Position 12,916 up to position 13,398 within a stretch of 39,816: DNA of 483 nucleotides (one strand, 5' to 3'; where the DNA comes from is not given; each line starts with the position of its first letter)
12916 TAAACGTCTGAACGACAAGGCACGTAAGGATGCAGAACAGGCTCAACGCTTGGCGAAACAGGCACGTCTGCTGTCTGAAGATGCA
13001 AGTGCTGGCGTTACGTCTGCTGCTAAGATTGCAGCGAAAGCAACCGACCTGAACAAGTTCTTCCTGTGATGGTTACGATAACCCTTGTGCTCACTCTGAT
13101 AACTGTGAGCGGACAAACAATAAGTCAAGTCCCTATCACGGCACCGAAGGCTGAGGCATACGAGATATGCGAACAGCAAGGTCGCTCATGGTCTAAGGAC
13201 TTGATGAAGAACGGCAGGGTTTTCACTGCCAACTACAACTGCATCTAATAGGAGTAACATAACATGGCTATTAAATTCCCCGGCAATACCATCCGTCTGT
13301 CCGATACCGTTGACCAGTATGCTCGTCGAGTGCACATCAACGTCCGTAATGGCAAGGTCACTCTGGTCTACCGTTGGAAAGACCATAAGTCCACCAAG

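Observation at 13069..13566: Two unassigned small genes between 4.3 and the R4.7 hairpin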

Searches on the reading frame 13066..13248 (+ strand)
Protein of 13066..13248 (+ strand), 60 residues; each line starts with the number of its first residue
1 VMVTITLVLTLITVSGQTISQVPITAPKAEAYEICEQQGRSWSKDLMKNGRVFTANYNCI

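Call 4: search_protein_families(library=pfam, proteins=[window:13066-13248:+], max_evalue=1)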
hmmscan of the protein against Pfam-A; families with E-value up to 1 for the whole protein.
window:13066-13248:+ (60 aa): 0 families

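Call 5: search_protein_families(library=phrogs, proteins=[window:13066-13248:+], max_evalue=1)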
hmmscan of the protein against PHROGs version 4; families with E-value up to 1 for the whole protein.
window:13066-13248:+ (60 aa): 2 families
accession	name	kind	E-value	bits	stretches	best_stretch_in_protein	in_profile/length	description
phrog_6794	-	unknown function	2e-25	89.8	1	2-60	1-60/62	-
phrog_12716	-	unknown function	0.31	11.8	1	3-58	53-109/190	-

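Call 9: search_dna_similar(query=window:13069-13245:+, collection=phages, mode=protein, max_evalue=10, max_rows=60, rows=spread)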
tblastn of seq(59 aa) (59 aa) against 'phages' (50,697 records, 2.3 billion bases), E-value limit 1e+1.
Records with a match: 75; places in all: 75; records where one place covers at least 80% of the query: 0.
Best place of each record, by identity: >=99% 15; 95-99% 3; 80-90% 1; <60% 56.
By first word of the organism name: Klebsiella 38; Escherichia 27; Salmonella 5; Erwinia 2; Enterobacter 2; Citrobacter 1.
By host as written in the record: Klebsiella pneumoniae 14; Escherichia coli 11; Klebsiella pneumoniae 135080 7; Klebsiella michiganensis 7; Escherichia coli K-12 4; Escherichia coli MC1061 2; Erwinia sp. 60 2; Salmonella enterica serovar Typhimurium 2; and 23 more.
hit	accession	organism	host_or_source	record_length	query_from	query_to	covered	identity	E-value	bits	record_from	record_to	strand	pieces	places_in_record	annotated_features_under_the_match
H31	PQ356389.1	Salmonella phage vB_CECAV_058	Salmonella enterica subps. enterica ...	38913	14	59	78%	100.0%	5e-25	100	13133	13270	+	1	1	hypothetical protein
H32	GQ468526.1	Escherichia phage 285P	Escherichia coli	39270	14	59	78%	100.0%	5e-25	100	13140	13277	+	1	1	unknown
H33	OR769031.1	Escherichia phage Carena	Escherichia coli HER 1036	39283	14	59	78%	100.0%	5e-25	100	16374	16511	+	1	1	hypothetical protein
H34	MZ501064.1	Escherichia phage ErnstBeyeler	Escherichia coli K-12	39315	14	59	78%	100.0%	5e-25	100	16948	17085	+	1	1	none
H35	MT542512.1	Escherichia phage PhiV-1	Escherichia coli K-12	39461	14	59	78%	100.0%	5e-25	100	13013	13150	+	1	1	hypothetical protein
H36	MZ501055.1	Escherichia phage CarlSpitteler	Escherichia coli K-12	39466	14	59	78%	100.0%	5e-25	100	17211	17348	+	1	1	none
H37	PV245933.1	Escherichia phage nasanit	Escherichia coli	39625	14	59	78%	100.0%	5e-25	100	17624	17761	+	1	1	hypothetical protein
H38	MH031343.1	Escherichia phage vB_EcoP_S523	Escherichia coli MC1061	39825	14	59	78%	100.0%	5e-25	100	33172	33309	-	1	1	hypothetical protein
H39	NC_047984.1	Escherichia phage vB_EcoP_S523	Escherichia coli MC1061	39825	14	59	78%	100.0%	5e-25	100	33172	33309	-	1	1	hypothetical protein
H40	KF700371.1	Erwinia phage FE44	Erwinia sp. 60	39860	14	59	78%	100.0%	5e-25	100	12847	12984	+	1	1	hypothetical protein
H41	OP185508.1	Salmonella phage JSS1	Salmonella enterica serovar Cerro 87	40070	14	59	78%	100.0%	5e-25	100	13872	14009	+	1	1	none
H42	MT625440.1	Enterobacter phage PZJ0206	Enterobacter cloacae ZJ0206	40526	14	59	78%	100.0%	5e-25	100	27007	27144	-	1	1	hypothetical protein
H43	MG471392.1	Salmonella phage BSP161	Salmonella enterica serovar Typhimurium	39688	14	59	78%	97.8%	3e-24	98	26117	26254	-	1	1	hypothetical protein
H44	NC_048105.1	Salmonella phage BSP161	Salmonella enterica serovar Typhimurium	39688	14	59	78%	97.8%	3e-24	98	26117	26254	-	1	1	hypothetical protein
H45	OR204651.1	Escherichia phage pO103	Escherichia coli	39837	14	59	78%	84.8%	5e-21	89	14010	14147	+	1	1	none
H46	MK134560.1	Klebsiella phage kpssk3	Klebsiella pneumoniae SSK3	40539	15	59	76%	54.3%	4e-6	47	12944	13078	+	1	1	hypothetical protein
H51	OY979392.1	Klebsiella phage vB_Kpn_K16PH164C3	-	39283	14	58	76%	53.3%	2e-8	53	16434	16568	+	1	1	unknown function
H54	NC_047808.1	Escherichia phage vB_EcoP_F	Escherichia coli O18ac:K1:H7 ColV+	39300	14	59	78%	51.1%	2e-5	45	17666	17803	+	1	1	hypothetical protein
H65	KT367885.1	Klebsiella phage vB_Kp1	Klebsiella pneumoniae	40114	14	59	78%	50.0%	2e-9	56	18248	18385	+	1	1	hypothetical protein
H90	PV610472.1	Citrobacter phage YSYH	Citrobacter freundii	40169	14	59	78%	46.8%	2e-4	42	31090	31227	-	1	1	record has no annotation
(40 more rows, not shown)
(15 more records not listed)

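Call 10: find_homologous_proteins(query=window:13069-13245:+, max_evalue=0.01)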
Query seq(59 aa) (59 aa): 3 proteins with E <= 0.01 among 3 candidates.
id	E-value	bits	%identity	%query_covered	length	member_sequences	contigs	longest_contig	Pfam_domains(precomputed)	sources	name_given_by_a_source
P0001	1.9e-31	123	100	100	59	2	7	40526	-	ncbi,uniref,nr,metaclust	ncbi:hypothetical protein HOT38_gp33 [Escherichia phage vB_EcoP_S523]|uniref:Uncharacterized protein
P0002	8.5e-28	111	90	100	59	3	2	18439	-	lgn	-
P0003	3.3e-9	54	55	100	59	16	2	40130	-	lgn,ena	-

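Call 12: get_annotated_region(hit=H65, flank=1200)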
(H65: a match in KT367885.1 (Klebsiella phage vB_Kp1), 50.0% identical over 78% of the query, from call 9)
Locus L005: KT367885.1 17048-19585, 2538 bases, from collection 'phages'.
description: Klebsiella phage vB_Kp1, complete genome.
organism: Klebsiella phage vB_Kp1 (NCBI taxid 1701804)
taxonomy: Viruses; Duplodnaviria; Heunggongvirae; Uroviricota; Caudoviricetes; Autographiviridae; Studiervirinae; Przondovirus; Przondovirus Kp1
host: Klebsiella pneumoniae; source: wastewater plant; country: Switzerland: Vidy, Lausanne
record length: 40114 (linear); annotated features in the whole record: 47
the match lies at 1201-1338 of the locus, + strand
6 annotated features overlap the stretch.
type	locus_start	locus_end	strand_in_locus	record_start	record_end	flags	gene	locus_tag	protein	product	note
CDS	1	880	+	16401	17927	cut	-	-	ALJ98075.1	primase/helicase protein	T7-like phage primase/helicase protein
CDS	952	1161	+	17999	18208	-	-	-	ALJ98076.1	hypothetical protein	-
CDS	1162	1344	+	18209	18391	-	-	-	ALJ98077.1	hypothetical protein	-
CDS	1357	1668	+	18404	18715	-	-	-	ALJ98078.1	hypothetical protein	-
CDS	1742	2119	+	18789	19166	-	-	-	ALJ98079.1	hypothetical protein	-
CDS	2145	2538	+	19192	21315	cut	-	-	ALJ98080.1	DNA polymerase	T7-like phage DNA polymerase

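Call 13: get_annotated_region(hit=H54, flank=1200)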
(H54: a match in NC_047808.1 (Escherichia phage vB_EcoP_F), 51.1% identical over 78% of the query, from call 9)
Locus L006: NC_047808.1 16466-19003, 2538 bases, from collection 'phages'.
description: Escherichia phage vB_EcoP_F, complete genome.
organism: Escherichia phage vB_EcoP_F (NCBI taxid 1933110)
taxonomy: Viruses; Duplodnaviria; Heunggongvirae; Uroviricota; Caudoviricetes; Autographiviridae; Studiervirinae; Kayfunavirus; Kayfunavirus F
host: Escherichia coli O18ac:K1:H7 ColV+; source: -; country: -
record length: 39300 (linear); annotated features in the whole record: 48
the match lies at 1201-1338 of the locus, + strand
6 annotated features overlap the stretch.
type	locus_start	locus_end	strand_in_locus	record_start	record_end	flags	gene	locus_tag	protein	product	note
CDS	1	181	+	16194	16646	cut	-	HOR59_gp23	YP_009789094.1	endonuclease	-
CDS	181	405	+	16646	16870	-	-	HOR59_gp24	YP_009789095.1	hypothetical protein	-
CDS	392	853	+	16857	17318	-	-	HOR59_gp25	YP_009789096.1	amidase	-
CDS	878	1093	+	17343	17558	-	-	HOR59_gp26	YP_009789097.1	hypothetical protein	-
CDS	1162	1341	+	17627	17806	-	-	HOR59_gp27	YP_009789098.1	hypothetical protein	-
CDS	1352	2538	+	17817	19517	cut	-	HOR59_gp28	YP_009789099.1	toprim domain-containing protein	-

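Call 15: get_annotated_region(hit=H46, flank=1200)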
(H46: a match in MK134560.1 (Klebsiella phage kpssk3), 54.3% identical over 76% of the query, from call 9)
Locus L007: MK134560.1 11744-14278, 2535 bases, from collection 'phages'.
description: Klebsiella phage kpssk3, complete genome.
organism: Klebsiella phage kpssk3 (NCBI taxid 2488949)
taxonomy: Viruses; Duplodnaviria; Heunggongvirae; Uroviricota; Caudoviricetes; Autographiviridae; Studiervirinae; Przondovirus; Przondovirus kpssk3
host: Klebsiella pneumoniae SSK3; source: -; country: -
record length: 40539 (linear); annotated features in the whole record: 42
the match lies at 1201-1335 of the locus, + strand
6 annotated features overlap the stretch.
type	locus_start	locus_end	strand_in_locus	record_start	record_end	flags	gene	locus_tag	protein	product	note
CDS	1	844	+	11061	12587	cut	-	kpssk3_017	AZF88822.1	primase/helicase protein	-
CDS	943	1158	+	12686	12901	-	-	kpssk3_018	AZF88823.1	hypothetical protein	-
CDS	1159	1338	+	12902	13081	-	-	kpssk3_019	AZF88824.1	hypothetical protein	-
CDS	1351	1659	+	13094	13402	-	-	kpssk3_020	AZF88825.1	hypothetical protein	gp4.5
CDS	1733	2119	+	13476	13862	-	-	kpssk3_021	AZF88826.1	hypothetical protein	-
CDS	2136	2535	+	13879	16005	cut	-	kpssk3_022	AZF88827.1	DNA polymerase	-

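Call 16: get_annotated_region(hit=H90, flank=1200)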
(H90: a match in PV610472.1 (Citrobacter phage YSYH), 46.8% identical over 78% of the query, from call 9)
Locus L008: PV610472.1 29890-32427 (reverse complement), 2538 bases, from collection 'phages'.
description: UNVERIFIED: Citrobacter phage YSYH, complete genome.
organism: Citrobacter phage YSYH (NCBI taxid 3424032)
taxonomy: Viruses
host: Citrobacter freundii; source: -; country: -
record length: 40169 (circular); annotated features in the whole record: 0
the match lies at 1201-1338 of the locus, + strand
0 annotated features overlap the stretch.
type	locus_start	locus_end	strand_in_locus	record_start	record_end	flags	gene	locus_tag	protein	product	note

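Call 17: get_annotated_region(hit=H45, flank=1200)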
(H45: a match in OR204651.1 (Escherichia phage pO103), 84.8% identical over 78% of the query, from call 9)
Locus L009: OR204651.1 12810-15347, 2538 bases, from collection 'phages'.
description: Escherichia phage pO103, complete genome.
organism: Escherichia phage pO103 (NCBI taxid 3072192)
taxonomy: Viruses; Duplodnaviria; Heunggongvirae; Uroviricota; Caudoviricetes; Autographiviridae; Studiervirinae; Berlinvirus
host: Escherichia coli; source: -; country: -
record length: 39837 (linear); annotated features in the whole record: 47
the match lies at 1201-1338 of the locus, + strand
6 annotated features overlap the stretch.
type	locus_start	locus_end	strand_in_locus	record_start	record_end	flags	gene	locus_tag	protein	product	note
CDS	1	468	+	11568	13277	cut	-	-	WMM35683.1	primase/helicase protein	primase/helicase protein Gp4A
CDS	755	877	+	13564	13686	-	-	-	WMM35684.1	hypothetical protein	-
CDS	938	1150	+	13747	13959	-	-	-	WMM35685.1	hypothetical protein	protein Gp4.3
CDS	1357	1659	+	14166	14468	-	-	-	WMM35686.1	inhibitor of host toxin/antitoxin system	protein Gp4.5, inhibitor of host toxin/antitoxin system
CDS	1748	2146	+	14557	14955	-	-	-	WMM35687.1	hypothetical protein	protein Gp4.7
CDS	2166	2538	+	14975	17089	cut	-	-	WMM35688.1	DNA-directed DNA polymerase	-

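Call 18: get_annotated_region(hit=H51, flank=1200)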
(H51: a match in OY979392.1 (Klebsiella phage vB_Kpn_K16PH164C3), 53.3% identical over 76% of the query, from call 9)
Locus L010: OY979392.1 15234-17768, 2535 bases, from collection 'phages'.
description: Klebsiella phage vB_Kpn_K16PH164C3 genome assembly, chromosome: K16PH164C3_assembly.
organism: Klebsiella phage vB_Kpn_K16PH164C3 (NCBI taxid 3071625)
taxonomy: Viruses; Duplodnaviria; Heunggongvirae; Uroviricota; Caudoviricetes; Autographiviridae; Studiervirinae; Przondovirus
host: -; source: -; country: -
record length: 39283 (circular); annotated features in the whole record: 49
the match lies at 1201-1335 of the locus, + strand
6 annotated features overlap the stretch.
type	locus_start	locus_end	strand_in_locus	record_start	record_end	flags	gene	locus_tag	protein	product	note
CDS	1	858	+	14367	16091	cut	-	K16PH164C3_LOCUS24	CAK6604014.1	DNA primase/helicase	source:phanotate_prodigal_genemarks_glimmer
CDS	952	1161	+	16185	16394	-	-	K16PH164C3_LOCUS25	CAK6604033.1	unknown function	source:genemarks_glimmer_phanotate_prodigal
CDS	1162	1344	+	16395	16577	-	-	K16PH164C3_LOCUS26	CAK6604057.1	unknown function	source:phanotate_prodigal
CDS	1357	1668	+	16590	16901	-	-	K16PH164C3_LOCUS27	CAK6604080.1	unknown function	source:genemarks_glimmer_phanotate_prodigal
CDS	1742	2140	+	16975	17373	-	-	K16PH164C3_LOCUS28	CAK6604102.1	unknown function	source:genemarks_glimmer_phanotate_prodigal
CDS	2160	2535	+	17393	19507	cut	-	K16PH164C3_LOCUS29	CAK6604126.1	DNA polymerase I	source:genemarks_phanotate_prodigal_glimmer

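Call 25: find_related_loci(query=A2, collection=viral_contigs, flank=2500)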
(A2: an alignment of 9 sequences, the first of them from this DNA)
Query A2 (59 aa) in viral_contigs; peptide patterns used: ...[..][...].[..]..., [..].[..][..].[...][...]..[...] (x = any residue, [..] = any of these).
43 stretches matched a pattern; 9 encode a relative of the query (tblastn E <= 1e-3); 9 distinct loci.
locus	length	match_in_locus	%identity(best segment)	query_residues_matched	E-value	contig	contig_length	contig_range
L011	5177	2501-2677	100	1-59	7e-38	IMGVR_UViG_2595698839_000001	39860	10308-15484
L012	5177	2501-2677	100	1-59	7e-38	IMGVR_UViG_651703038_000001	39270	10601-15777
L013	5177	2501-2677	100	1-59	7e-38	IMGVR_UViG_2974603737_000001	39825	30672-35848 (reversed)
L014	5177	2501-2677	98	1-59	4e-37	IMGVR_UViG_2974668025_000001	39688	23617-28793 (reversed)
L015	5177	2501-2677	53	1-59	7e-20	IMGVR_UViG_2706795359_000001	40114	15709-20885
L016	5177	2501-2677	55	1-59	8e-16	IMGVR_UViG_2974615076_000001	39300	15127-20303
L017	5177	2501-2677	55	1-59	8e-16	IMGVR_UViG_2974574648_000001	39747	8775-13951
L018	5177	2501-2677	55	1-59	2e-15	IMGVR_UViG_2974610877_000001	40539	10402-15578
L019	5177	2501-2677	55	1-59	3e-15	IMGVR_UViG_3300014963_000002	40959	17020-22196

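Call 34: predict_structure(protein=window:13069-13245:+)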
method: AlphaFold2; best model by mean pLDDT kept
length: 59 residues; sequences in the alignment: 1
mean_pLDDT: 70.3   pTM: 0.33
mean pLDDT of the five models: 70.3, 63.4, 59.8, 59.1, 54.5
residues with pLDDT >= 90: 0; 70-90: 28; 50-70: 31; < 50: 0
segments of 3 or more residues with pLDDT < 50: none
pLDDT, mean of each block of 10 residues (from residue 1): 67 77 66 66 76 69
secondary structure, 60 per line:
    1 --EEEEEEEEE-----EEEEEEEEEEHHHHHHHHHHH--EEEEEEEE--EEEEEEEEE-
elements in order: E3-11 E17-26 H27-37 E40-47 E50-58

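Call 48: search_protein_representatives(protein=window:13069-13245:+)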
Query: 59 residues. Proteins with E-value up to 0.001 (for the whole library): 4; up to 1e-10: 1; up to 1e-30: 0. The best 4 are listed.
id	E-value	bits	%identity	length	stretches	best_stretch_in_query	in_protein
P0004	1.7e-12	62.2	49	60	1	1-59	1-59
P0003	1.1e-09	53.5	55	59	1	1-59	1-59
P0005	1.1e-07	47.1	30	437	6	17-50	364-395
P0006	1.2e-06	43.9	49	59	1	1-58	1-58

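Call 50: search_protein_families(library=pfam, proteins=[P0005, P0004], max_evalue=1)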
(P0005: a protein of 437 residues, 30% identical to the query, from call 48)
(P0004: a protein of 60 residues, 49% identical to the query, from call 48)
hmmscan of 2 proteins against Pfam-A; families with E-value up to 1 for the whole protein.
P0005 (437 aa): 6 families
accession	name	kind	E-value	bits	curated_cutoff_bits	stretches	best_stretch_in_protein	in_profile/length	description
PF20050.4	DUF6452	-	1e-10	42.1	27.1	0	162-194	59-91/108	Family of unknown function (DUF6452)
PF22658.2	YycE-like_N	-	4.1e-05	23.8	27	0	39-54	37-52/52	YycE-like N-terminal domain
PF06093.19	Spt4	-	9.8e-05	22.8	25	0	346-378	10-44/77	Spt4/RpoE2 zinc finger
PF05593.20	RHS_repeat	-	0.00013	22.7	22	0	9-22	13-26/38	RHS Repeat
PF21576.2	T6SS_Tgi2PP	-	0.00074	20.3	27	0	12-48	40-76/102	T6SS, Immunity protein Tgi2PP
PF11781.13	Zn_ribbon_RRN7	-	0.1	12.7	27.1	1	66-82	5-20/32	Zinc-finger of RNA-polymerase I-specific TFIIB, Rrn7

P0004 (60 aa): 0 families

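Call 54: search_protein_families(library=pfam, proteins=[L016:2217-2432:+, L008:938-1150:+, L008:1354-1680:+, L005:952-1161:+, L005:1357-1668:+], max_evalue=0.01)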
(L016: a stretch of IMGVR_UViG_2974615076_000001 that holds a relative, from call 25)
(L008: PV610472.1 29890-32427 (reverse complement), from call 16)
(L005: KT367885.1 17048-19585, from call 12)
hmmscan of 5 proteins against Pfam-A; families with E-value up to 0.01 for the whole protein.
L016:2217-2432:+ (71 aa): 1 family
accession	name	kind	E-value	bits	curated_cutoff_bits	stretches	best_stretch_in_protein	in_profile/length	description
PF17565.7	DUF5471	-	0.0029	18.3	25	1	1-69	1-69/70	Family of unknown function (DUF5471)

L008:938-1150:+ (70 aa): 1 family
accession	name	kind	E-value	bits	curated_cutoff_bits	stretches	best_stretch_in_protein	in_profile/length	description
PF17565.7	DUF5471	-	2.5e-22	79.4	25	1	1-70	1-70/70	Family of unknown function (DUF5471)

L008:1354-1680:+ (108 aa): 1 family
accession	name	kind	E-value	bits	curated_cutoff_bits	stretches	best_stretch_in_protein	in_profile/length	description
PF17574.7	TA_inhibitor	-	2.3e-25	88.9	27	1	12-81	5-74/89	Inhibitor of toxin/antitoxin system (Gp4.5)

L005:952-1161:+ (69 aa): 1 family
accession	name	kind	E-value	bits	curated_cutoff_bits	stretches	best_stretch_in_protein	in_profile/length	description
PF17565.7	DUF5471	-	3.4e-09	37.3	25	1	1-69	1-69/70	Family of unknown function (DUF5471)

L005:1357-1668:+ (103 aa): 1 family
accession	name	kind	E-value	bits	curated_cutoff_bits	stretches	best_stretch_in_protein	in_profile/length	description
PF17574.7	TA_inhibitor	-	1.1e-25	89.9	27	1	10-84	6-81/89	Inhibitor of toxin/antitoxin system (Gp4.5)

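Call 56: find_homologous_proteins(query=A2, max_evalue=0.01)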
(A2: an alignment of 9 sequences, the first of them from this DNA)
Query A2 (9 sequences) (59 aa, profile of the alignment): 11 proteins with E <= 0.01 among 52 candidates.
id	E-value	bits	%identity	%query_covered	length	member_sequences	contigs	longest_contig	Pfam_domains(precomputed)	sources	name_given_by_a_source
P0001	3.6e-31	125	100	100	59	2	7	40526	-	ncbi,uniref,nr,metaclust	ncbi:hypothetical protein HOT38_gp33 [Escherichia phage vB_EcoP_S523]|uniref:Uncharacterized protein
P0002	1.4e-30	123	90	100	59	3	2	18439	-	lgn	-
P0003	2.9e-27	112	55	100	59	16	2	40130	-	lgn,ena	-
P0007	3.0e-27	112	58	100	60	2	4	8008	-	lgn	-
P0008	1.2e-26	110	55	100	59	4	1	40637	-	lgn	-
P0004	2.7e-26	109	49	100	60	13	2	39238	-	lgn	-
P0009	7.9e-26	107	57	100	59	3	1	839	-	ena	-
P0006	2.2e-24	103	48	100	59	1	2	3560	-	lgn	-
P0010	8.4e-21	91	68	100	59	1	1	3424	-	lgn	-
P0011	7.2e-20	88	63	78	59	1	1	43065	-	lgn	-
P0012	9.9e-18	81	65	100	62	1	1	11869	-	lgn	-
